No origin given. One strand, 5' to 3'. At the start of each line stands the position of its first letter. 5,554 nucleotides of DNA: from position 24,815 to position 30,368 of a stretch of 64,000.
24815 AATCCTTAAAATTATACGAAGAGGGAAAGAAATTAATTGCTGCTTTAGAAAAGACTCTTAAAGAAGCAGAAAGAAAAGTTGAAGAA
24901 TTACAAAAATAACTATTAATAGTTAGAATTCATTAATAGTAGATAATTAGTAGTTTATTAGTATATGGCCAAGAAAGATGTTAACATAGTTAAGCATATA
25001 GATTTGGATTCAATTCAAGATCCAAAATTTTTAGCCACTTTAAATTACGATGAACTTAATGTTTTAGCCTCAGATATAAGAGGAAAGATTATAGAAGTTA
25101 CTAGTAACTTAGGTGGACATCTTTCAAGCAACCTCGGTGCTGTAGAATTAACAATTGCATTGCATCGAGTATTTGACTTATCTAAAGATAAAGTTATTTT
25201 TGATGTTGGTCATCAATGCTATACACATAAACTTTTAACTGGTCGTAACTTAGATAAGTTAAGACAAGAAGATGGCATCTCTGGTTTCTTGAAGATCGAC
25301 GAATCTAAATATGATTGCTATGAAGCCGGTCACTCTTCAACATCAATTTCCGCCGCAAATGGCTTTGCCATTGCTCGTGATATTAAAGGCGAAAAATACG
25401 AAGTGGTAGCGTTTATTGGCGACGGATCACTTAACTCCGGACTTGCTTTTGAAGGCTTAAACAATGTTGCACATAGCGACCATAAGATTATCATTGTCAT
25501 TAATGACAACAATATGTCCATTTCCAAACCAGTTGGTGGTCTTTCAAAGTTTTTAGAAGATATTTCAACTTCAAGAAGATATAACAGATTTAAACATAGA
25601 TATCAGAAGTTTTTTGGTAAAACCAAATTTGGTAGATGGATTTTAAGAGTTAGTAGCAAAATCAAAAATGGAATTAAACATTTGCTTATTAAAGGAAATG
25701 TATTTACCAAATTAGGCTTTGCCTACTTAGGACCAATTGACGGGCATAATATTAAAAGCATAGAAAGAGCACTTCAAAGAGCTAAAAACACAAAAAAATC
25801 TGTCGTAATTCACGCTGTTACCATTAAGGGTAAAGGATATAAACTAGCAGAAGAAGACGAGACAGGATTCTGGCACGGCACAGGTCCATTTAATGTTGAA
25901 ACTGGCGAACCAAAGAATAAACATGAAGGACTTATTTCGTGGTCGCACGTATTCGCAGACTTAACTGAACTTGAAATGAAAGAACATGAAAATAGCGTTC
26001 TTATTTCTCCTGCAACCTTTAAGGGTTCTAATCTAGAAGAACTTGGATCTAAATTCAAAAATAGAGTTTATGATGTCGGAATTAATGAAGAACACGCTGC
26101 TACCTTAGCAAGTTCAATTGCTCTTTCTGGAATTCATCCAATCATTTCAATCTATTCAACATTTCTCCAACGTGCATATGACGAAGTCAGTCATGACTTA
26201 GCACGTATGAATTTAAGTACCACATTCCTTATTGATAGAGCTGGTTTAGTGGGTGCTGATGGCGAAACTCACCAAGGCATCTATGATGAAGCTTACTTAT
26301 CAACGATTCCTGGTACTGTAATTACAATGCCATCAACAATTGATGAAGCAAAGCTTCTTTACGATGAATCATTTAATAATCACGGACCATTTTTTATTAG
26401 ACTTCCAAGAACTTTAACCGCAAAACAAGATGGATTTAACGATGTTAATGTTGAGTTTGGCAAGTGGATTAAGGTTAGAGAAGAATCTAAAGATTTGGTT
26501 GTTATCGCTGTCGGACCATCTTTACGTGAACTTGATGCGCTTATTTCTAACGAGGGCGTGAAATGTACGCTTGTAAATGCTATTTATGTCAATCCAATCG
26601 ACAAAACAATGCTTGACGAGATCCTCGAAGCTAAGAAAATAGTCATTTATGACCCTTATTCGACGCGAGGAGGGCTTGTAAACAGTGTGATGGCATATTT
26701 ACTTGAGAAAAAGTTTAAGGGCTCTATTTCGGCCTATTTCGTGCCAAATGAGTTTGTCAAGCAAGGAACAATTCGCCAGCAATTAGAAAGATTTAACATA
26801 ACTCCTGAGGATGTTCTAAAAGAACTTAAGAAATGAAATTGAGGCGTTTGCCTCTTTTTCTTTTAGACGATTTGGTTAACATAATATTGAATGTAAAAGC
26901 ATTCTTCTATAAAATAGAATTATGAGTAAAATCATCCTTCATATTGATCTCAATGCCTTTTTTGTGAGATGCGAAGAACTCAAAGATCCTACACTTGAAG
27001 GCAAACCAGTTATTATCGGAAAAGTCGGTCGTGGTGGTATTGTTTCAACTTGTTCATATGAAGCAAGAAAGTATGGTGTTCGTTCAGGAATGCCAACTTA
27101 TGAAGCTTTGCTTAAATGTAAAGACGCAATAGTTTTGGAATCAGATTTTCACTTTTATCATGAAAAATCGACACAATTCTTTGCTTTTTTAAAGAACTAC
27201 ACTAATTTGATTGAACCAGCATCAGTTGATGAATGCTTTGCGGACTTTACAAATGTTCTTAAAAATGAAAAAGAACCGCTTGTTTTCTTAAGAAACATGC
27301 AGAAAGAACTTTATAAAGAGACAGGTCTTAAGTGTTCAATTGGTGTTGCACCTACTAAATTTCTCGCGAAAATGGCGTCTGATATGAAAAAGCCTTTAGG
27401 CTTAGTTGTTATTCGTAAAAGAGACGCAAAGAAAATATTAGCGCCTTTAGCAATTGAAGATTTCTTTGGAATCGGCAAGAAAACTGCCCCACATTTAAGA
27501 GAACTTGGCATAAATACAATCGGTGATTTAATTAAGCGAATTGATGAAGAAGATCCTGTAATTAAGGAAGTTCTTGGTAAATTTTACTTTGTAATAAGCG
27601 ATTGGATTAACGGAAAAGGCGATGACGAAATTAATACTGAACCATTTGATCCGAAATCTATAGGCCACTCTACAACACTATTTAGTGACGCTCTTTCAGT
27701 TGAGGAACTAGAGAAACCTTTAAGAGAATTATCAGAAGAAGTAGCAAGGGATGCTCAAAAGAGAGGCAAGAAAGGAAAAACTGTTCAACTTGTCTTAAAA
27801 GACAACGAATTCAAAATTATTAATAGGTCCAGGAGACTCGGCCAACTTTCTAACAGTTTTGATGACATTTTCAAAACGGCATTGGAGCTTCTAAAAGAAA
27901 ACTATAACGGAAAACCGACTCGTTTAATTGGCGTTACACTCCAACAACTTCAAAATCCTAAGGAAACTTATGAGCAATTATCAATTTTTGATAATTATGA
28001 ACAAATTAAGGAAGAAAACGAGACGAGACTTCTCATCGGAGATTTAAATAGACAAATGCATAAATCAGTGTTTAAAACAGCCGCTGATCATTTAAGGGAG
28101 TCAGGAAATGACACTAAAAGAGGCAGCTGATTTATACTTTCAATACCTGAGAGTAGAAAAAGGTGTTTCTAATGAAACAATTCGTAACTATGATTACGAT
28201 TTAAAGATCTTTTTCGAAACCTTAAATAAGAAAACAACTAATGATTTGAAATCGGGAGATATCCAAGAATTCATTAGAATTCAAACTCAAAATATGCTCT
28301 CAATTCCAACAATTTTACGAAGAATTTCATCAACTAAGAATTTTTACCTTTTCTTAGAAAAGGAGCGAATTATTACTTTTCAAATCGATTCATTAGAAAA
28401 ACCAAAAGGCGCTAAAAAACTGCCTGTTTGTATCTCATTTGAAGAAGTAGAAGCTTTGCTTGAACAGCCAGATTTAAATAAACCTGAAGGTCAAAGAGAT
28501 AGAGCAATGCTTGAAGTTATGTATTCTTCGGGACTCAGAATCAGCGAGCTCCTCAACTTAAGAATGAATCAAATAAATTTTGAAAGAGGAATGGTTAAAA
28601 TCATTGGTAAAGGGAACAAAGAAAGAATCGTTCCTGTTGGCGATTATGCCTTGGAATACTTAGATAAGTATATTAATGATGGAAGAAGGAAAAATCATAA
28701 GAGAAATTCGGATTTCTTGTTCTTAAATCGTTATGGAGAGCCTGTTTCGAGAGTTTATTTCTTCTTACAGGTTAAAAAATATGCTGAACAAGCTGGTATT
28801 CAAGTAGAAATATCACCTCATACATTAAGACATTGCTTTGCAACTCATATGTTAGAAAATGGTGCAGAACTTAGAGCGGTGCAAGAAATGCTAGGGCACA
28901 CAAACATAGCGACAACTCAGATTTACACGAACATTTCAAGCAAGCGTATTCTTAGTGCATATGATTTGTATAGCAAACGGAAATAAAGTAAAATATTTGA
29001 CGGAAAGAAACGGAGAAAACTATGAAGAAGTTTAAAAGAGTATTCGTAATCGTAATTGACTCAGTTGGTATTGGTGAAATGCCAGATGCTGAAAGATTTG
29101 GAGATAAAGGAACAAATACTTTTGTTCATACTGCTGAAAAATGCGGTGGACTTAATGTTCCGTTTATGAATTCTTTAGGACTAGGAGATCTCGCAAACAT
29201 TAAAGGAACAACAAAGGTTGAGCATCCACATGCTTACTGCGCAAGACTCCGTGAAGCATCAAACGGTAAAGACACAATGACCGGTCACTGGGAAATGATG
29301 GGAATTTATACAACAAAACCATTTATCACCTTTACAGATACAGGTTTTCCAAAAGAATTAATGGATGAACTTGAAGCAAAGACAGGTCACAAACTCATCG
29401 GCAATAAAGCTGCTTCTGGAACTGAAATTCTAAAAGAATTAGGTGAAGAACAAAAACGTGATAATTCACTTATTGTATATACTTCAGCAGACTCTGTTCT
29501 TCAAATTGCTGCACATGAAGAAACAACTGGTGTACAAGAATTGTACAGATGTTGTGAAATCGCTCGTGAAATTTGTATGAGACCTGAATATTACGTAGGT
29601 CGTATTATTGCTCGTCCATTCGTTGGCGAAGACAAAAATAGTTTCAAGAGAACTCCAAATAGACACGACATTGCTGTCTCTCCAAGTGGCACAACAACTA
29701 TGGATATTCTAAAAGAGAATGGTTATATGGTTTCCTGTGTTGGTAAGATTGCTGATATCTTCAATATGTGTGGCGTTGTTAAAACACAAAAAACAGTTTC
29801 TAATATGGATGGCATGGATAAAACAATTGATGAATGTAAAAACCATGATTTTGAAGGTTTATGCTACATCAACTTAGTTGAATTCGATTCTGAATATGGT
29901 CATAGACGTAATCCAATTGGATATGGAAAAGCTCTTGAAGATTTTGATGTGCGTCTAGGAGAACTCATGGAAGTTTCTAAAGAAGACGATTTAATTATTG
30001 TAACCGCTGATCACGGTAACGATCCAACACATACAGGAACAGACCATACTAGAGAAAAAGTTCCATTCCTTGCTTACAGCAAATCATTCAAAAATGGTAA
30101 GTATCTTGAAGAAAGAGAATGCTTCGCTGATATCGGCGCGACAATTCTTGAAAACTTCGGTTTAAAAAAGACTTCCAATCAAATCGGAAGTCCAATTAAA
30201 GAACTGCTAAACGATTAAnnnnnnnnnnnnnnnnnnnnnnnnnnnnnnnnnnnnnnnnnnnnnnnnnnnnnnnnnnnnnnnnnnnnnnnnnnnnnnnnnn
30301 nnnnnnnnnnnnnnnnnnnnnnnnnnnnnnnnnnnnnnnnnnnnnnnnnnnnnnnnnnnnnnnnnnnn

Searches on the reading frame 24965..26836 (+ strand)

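Call 72: search_protein_families(library=pfam, proteins=[window:24965-26836:+], max_evalue=0.00001)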
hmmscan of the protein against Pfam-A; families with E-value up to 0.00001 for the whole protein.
window:24965-26836:+ (623 aa): 4 families
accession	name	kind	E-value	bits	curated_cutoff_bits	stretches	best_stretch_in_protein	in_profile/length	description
PF13292.11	DXP_synthase_N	-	1e-106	356.7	21.2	1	14-286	1-274/274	1-deoxy-D-xylulose-5-phosphate synthase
PF02779.29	Transket_pyr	-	4.3e-34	118.1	27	1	324-485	3-172/174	Transketolase, pyrimidine binding domain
PF02780.25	Transketolase_C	-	2.9e-10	40.5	25.9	1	500-617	2-124/124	Transketolase, C-terminal domain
PF00676.26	E1_dh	-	1.7e-06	27.7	22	1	123-189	102-168/300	Dehydrogenase E1 component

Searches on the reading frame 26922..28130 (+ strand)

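Call 72: search_protein_families(library=pfam, proteins=[window:26922-28130:+], max_evalue=0.00001)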
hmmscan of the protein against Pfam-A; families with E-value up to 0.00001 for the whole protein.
window:26922-28130:+ (402 aa): 2 families
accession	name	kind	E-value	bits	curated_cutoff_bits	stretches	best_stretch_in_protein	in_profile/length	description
PF00817.25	IMS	-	1.2e-50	171.7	23.2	1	8-154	1-148/148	impB/mucB/samB family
PF11799.13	IMS_C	-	2.4e-25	89.5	20.7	1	244-354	1-108/109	impB/mucB/samB family C-terminal domain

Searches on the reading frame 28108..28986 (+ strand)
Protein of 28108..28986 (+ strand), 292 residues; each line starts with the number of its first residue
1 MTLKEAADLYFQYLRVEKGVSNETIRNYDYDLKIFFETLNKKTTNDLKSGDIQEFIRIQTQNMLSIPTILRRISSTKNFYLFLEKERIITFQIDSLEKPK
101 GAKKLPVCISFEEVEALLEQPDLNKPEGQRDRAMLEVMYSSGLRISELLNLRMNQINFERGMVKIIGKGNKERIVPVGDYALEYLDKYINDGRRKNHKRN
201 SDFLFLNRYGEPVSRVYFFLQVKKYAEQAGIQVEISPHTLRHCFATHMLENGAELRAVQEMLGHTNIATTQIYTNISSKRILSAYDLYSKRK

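Call 73: search_protein_families(library=pfam, proteins=[window:28108-28986:+], max_evalue=0.00001)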
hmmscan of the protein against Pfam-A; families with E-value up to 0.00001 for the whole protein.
window:28108-28986:+ (292 aa): 2 families
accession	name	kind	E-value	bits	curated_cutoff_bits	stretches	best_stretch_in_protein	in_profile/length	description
PF00589.27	Phage_integrase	-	7.8e-52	176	27.1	1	110-278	4-170/172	Phage integrase family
PF02899.23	Phage_int_SAM_1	-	2e-16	60.4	22.3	1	8-86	2-82/83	Phage integrase, N-terminal SAM-like domain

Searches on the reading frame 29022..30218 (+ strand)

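Call 73: search_protein_families(library=pfam, proteins=[window:29022-30218:+], max_evalue=0.00001)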
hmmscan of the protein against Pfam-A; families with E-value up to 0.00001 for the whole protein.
window:29022-30218:+ (398 aa): 1 family
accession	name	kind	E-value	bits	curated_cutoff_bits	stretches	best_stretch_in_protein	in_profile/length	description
PF01676.23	Metalloenzyme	-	2.4e-49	168.6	24.3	1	5-383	1-252/252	Metalloenzyme superfamily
